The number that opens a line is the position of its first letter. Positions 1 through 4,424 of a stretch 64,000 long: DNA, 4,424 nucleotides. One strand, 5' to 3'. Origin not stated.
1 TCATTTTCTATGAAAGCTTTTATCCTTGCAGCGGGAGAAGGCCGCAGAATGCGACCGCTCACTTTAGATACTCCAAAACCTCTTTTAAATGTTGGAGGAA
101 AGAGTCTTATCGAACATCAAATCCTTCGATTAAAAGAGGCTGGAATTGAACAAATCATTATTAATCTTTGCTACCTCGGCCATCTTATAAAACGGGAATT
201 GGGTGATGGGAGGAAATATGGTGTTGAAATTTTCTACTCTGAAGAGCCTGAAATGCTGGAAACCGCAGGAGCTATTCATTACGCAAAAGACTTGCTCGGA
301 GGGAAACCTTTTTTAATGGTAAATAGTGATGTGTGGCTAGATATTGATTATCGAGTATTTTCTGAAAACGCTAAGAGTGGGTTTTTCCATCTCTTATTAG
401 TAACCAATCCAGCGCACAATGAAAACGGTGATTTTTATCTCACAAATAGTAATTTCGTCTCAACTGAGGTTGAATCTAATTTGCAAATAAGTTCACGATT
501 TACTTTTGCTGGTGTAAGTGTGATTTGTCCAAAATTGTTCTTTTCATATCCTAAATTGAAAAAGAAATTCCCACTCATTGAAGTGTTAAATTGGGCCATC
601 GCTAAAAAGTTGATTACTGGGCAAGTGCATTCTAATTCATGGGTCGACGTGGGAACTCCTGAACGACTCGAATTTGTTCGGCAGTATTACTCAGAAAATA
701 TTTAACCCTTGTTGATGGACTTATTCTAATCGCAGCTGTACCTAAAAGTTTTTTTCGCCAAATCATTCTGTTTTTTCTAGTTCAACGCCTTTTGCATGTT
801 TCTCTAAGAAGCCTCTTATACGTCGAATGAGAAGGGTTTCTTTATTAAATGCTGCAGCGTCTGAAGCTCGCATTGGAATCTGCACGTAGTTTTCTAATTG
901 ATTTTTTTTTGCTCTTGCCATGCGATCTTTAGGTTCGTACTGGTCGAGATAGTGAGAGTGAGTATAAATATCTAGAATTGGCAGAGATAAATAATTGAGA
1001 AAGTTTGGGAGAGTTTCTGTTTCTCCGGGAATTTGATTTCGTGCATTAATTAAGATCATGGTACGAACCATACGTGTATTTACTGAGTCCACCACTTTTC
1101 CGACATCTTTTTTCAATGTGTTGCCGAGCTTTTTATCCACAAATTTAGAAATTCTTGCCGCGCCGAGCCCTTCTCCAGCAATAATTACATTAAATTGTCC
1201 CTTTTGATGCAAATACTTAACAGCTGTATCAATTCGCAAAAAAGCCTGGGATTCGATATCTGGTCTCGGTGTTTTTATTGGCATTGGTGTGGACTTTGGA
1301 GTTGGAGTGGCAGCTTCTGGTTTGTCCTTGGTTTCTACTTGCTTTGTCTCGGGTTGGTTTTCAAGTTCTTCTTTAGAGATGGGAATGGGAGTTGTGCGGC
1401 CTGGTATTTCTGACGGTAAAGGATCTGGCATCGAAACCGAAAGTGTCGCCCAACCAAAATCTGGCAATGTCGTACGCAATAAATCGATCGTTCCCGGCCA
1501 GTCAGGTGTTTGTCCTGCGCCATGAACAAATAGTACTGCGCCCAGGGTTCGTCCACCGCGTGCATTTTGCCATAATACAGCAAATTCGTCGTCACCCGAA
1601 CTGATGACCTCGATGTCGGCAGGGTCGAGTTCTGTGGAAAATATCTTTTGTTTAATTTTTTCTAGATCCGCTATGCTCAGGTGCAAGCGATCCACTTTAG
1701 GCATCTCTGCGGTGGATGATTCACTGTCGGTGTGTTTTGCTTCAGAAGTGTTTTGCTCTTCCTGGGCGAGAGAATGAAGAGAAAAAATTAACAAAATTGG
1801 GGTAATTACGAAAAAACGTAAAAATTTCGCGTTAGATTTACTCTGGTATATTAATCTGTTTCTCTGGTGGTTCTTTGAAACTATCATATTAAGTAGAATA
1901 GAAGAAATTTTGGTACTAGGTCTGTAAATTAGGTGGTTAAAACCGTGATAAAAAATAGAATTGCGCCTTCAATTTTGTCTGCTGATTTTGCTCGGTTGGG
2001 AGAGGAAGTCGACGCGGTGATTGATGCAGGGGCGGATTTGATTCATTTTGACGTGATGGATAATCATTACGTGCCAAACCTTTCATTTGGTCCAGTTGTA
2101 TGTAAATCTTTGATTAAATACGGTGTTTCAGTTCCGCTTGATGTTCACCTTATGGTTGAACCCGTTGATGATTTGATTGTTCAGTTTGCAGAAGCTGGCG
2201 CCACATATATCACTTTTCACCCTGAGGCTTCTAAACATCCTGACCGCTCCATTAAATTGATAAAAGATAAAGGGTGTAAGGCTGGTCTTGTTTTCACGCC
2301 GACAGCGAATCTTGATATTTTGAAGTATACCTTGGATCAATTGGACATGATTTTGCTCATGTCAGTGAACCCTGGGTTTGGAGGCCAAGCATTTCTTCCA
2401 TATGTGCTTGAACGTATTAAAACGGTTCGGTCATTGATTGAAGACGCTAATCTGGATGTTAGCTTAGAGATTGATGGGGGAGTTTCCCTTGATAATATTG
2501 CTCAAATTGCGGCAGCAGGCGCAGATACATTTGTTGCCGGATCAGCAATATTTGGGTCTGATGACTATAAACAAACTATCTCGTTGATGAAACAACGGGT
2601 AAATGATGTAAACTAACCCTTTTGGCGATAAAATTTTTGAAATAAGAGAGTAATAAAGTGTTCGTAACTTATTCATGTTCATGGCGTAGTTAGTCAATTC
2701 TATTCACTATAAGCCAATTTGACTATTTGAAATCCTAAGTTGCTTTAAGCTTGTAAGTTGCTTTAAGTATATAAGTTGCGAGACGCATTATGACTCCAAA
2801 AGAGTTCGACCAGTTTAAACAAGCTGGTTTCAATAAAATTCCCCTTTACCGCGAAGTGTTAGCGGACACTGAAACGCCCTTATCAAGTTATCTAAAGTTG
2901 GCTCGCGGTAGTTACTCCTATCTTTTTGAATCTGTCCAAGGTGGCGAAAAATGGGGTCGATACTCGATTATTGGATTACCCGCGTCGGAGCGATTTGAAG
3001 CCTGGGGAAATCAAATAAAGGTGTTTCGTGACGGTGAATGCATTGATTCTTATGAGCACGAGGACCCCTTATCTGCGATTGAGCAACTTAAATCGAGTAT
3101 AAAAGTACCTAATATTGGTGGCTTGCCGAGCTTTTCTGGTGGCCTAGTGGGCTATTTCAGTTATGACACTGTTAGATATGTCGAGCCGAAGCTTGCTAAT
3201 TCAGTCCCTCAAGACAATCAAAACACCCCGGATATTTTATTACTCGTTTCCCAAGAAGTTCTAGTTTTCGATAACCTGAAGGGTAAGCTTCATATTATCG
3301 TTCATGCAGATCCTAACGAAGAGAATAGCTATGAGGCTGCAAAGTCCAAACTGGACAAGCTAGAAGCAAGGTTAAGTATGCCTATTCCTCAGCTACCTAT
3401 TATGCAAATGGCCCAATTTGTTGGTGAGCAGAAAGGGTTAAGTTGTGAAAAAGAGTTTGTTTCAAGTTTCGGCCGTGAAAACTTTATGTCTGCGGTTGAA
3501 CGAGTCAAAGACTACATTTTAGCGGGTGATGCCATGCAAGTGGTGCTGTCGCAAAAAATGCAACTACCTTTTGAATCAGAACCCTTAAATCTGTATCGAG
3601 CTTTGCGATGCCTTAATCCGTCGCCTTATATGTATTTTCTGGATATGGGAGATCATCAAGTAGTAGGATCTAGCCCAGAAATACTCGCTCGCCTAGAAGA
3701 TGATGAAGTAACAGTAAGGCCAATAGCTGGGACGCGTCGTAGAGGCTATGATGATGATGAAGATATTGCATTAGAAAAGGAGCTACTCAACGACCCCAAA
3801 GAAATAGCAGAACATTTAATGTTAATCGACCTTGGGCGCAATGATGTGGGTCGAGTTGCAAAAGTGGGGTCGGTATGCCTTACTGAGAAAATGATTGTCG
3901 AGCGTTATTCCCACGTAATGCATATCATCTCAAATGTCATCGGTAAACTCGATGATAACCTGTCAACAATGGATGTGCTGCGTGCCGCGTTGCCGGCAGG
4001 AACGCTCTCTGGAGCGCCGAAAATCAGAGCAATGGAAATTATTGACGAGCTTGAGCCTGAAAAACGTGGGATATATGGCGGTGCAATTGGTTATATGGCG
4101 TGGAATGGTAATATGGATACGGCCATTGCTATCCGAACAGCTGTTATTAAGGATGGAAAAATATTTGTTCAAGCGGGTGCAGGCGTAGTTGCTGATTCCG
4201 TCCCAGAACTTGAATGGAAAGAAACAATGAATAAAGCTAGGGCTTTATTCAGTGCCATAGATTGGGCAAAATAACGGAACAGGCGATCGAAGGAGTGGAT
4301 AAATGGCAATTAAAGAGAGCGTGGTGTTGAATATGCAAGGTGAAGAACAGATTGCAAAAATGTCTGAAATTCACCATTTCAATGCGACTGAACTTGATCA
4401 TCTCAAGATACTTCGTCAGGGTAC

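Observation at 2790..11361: The trpE-trpG junction carries a PrsK/PrsR signalling module plus DUF1631 instead of being contiguous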

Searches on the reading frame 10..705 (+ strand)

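Call 8: search_protein_families(library=ncbifam, proteins=[window:10-705:+], max_evalue=1e-10)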
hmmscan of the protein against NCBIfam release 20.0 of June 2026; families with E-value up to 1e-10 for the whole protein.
window:10-705:+ (231 aa): 9 families
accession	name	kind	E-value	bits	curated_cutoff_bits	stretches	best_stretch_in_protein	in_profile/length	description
NF045761.1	NAMPUrTaseMurU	equivalog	5.3e-75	252.1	250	1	1-224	1-224/226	N-acetylmuramate alpha-1-phosphate uridylyltransferase MurU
TIGR03992.1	Arch_glmU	subfamily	1.8e-30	106.1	292.1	1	1-218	1-218/393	bifunctional sugar-1-phosphate nucleotidylyltransferase/acetyltransferase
NF052502.1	man1P_GTase_Rv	exception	2.8e-28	98.8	440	1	2-219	2-222/352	mannose-1-phosphate guanylyltransferase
NF045697.1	MurNAcPUrMurU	equivalog_domain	1e-26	93.7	370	1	5-218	2-219/229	N-acetylmuramate alpha-1-phosphate uridylyltransferase MurU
NF049965.1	GlMnHpPGnyltfHddC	equivalog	1.1e-20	74.3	300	1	1-221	1-215/221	D-glycero-D-manno-heptose 1-phosphate guanosyltransferase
TIGR01208.1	rmlA_long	equivalog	2.6e-20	72.6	320.25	1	2-220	1-227/353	glucose-1-phosphate thymidylyltransferase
NF041313.1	UDPGP_AglF_Halo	equivalog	1.2e-18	67.4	400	1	1-178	1-180/234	UTP--glucose-1-phosphate uridylyltransferase AglF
NF041173.1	Sug_nt_acttase_Thmprot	equivalog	9.3e-16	57.8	600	1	1-218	1-218/405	bifunctional sugar-1-phosphate nucleotidylyltransferase/acetyltransferase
NF041135.1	IPPtranDIPPsyn_Thcocales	equivalog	1.5e-11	43.9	580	0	1-221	1-211/419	bifunctional L-myo-inositol-1-phosphate cytidylyltransferase/CDP-L-myo-inositol myo-inositolphosphotransferase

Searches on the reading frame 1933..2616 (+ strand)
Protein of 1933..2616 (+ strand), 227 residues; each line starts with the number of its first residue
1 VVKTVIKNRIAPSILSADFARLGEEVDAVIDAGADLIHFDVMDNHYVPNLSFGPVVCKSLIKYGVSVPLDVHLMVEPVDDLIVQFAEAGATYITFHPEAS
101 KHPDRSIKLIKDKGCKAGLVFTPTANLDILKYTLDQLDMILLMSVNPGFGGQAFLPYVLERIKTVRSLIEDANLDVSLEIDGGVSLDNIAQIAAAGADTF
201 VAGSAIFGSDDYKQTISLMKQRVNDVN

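Call 8: search_protein_families(library=ncbifam, proteins=[window:1933-2616:+], max_evalue=1e-10)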
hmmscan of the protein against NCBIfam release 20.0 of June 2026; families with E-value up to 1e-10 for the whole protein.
window:1933-2616:+ (227 aa): 6 families
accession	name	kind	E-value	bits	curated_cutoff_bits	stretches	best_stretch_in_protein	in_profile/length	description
TIGR01163.1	rpe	equivalog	2.4e-91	304.8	212.6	1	10-220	2-211/211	ribulose-phosphate 3-epimerase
NF004076.0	PRK05581.1-4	subfamily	1.2e-67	227.4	165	1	7-224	4-220/221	ribulose-phosphate 3-epimerase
NF007266.0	PRK09722.1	equivalog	2.4e-50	171.1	271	1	8-222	3-218/230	D-allulose 6-phosphate 3-epimerase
NF005944.0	PRK08005.1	equivalog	2.7e-32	111.7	376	1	11-218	4-206/210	ribulose-phosphate 3 epimerase family protein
NF005986.0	PRK08091.1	equivalog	6e-27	95.1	264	1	5-223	10-227/229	ribulose-phosphate 3-epimerase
NF010658.0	PRK14057.1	equivalog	4.4e-16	59.2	530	1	30-211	42-229/254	epimerase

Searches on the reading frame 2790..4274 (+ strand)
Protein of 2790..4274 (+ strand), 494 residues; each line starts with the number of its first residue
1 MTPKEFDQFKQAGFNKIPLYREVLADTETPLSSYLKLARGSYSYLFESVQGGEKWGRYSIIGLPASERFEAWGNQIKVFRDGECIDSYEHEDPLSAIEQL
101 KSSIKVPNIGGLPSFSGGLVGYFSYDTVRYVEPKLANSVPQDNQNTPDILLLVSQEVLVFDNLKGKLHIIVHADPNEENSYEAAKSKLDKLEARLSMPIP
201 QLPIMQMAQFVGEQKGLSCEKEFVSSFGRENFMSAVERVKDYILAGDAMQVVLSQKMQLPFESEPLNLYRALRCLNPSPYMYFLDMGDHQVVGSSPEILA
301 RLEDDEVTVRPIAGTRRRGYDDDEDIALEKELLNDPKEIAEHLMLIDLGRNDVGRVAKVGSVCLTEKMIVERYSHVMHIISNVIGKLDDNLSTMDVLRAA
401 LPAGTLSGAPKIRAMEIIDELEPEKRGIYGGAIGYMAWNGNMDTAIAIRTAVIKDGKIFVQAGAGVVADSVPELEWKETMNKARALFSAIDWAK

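Call 3: search_protein_families(library=ncbifam, proteins=[window:2790-4274:+], max_evalue=0.001)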
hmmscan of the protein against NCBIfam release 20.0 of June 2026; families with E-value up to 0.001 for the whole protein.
window:2790-4274:+ (494 aa): 26 families (the best 25 are shown)
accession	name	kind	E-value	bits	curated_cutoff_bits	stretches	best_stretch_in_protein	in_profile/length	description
TIGR00564.1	trpE_most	equivalog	2.3e-169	564.2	517.7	1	25-490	1-454/455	anthranilate synthase component I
NF010086.0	PRK13571.1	equivalog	1.7e-154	515.1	693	1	12-493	19-500/510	anthranilate synthase component I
TIGR01820.1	TrpE-arch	equivalog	3.8e-138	461.6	512.05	1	30-491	1-449/449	anthranilate synthase component I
NF010089.0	PRK13574.1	equivalog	1.6e-107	360.2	527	2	224-490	152-418/421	anthranilate synthase component I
NF010079.0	PRK13564.1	equivalog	3.2e-105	352.9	471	1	95-493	125-514/521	anthranilate synthase component 1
NF010087.0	PRK13572.1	equivalog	8.2e-104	347.7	580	1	28-491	9-432/435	anthranilate synthase component I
NF006563.0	PRK09070.1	equivalog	4.1e-103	345.4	514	1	29-491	11-445/447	aminodeoxychorismate synthase component I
NF010082.0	PRK13567.1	equivalog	7.4e-102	341.5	576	1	44-487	25-464/468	anthranilate synthase component I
TIGR01824.1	PabB-clade2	equivalog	8.4e-100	334.5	408.55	1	117-486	1-355/355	aminodeoxychorismate synthase, component I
NF004610.0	PRK05940.1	equivalog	3.3e-90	303.1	568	1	105-491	91-460/467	anthranilate synthase component I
TIGR00553.1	pabB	equivalog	2.3e-85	286.6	328.4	1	119-485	1-328/329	aminodeoxychorismate synthase component I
TIGR00565.1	trpE_proteo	equivalog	2.4e-85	287.3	494.65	1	120-491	130-494/498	anthranilate synthase component I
NF012009.0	PRK15465.1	equivalog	3.8e-76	256.4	622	1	209-486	170-447/453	aminodeoxychorismate synthase component 1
NF005698.0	PRK07508.1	equivalog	3.5e-72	243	452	1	221-486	108-375/383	aminodeoxychorismate synthase component I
NF010081.0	PRK13566.1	equivalog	1.2e-70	238.7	645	1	118-491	158-508/729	anthranilate synthase component I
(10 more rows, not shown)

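Call 4: search_protein_families(library=pfam, proteins=[window:2790-4274:+], max_evalue=0.001)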
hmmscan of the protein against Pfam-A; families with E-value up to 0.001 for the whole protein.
window:2790-4274:+ (494 aa): 2 families
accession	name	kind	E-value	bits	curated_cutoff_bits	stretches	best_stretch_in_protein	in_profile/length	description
PF00425.24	Chorismate_bind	-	4.1e-91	305.5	27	1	229-482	2-257/257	chorismate binding enzyme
PF04715.19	Anth_synt_I_N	-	4.8e-34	118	23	1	26-169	1-140/140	Anthranilate synthase component I, N terminal region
